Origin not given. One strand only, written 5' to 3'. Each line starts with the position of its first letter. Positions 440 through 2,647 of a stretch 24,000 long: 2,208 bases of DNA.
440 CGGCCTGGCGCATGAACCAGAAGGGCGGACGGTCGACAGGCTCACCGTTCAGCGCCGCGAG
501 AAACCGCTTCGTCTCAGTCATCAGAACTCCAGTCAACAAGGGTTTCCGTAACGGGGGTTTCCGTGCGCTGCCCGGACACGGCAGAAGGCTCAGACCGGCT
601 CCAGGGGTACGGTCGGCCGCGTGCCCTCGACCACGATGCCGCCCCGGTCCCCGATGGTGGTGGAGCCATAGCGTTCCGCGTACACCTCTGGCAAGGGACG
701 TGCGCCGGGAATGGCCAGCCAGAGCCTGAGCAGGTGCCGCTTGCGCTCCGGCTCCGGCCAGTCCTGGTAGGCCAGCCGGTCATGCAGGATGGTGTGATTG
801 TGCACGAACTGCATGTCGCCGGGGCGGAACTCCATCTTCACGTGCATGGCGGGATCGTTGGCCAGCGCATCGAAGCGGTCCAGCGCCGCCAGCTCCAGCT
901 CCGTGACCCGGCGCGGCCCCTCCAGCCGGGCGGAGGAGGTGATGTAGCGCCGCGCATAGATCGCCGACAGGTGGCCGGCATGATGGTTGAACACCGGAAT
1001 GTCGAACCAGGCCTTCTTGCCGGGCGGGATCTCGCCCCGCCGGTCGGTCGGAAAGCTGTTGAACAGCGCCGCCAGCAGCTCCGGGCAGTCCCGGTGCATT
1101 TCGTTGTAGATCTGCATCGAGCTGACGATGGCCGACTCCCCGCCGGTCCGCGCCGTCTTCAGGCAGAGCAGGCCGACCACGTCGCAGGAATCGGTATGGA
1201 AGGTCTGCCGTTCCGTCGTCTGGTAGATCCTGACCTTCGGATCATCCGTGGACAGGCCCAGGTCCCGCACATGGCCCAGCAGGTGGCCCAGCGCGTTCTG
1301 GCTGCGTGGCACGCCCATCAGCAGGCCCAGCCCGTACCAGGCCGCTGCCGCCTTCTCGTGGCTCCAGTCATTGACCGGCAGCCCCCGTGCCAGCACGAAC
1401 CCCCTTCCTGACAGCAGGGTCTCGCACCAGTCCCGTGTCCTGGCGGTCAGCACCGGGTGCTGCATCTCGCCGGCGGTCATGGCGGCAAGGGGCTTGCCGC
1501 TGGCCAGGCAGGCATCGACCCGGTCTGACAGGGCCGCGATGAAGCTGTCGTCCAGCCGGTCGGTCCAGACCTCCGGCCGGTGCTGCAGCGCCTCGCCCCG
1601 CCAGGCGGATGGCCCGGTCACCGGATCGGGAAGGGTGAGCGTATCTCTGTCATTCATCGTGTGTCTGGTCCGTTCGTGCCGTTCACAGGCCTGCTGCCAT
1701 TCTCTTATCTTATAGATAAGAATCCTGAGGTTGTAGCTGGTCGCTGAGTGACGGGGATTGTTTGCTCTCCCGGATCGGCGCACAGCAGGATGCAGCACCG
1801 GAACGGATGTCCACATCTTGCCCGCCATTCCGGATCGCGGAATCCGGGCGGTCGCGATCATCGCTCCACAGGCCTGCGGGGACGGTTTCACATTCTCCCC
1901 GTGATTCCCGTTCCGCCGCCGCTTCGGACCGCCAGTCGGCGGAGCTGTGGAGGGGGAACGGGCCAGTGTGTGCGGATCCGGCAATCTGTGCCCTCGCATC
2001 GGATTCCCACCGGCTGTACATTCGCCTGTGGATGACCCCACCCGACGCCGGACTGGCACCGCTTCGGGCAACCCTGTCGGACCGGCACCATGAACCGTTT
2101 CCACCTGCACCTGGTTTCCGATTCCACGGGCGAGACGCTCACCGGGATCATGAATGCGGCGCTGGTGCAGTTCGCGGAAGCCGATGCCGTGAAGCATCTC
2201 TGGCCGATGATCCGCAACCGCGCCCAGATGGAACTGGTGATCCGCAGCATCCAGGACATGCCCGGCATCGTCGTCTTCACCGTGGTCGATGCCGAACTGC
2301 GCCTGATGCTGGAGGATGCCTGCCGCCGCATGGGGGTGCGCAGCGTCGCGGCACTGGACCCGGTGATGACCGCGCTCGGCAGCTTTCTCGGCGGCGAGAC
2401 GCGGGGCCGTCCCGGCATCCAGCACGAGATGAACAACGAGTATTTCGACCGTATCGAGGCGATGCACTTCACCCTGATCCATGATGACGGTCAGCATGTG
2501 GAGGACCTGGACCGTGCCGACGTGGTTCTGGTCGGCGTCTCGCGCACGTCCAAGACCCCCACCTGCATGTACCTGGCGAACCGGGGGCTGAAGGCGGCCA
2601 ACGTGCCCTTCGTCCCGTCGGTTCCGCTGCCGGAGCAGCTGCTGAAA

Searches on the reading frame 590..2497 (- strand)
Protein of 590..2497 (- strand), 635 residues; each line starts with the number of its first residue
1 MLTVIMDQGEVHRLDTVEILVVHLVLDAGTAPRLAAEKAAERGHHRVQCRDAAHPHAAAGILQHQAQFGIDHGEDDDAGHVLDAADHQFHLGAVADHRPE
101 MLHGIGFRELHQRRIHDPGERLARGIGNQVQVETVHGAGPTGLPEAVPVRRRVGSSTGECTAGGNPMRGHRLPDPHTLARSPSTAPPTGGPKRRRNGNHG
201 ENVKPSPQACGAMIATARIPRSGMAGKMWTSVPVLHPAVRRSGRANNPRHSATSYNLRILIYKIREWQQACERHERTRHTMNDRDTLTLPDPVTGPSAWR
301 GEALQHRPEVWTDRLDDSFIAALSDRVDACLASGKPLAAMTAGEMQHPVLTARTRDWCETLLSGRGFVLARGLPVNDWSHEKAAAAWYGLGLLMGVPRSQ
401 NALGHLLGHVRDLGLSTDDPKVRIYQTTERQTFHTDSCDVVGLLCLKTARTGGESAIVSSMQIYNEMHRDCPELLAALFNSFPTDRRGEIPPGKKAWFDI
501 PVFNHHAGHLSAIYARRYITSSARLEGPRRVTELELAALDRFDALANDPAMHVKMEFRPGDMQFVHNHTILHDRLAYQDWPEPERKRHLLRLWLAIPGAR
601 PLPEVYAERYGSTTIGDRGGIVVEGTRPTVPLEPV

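Call 76: search_protein_families(library=pfam, proteins=[window:590-2497:-], max_evalue=0.00001)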
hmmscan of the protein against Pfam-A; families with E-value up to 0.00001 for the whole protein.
window:590-2497:- (635 aa): 1 family
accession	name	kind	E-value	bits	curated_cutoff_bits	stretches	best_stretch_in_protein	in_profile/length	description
PF02668.22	TauD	-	5.5e-36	125.3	27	1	348-593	17-267/267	Taurine catabolism dioxygenase TauD, TfdA family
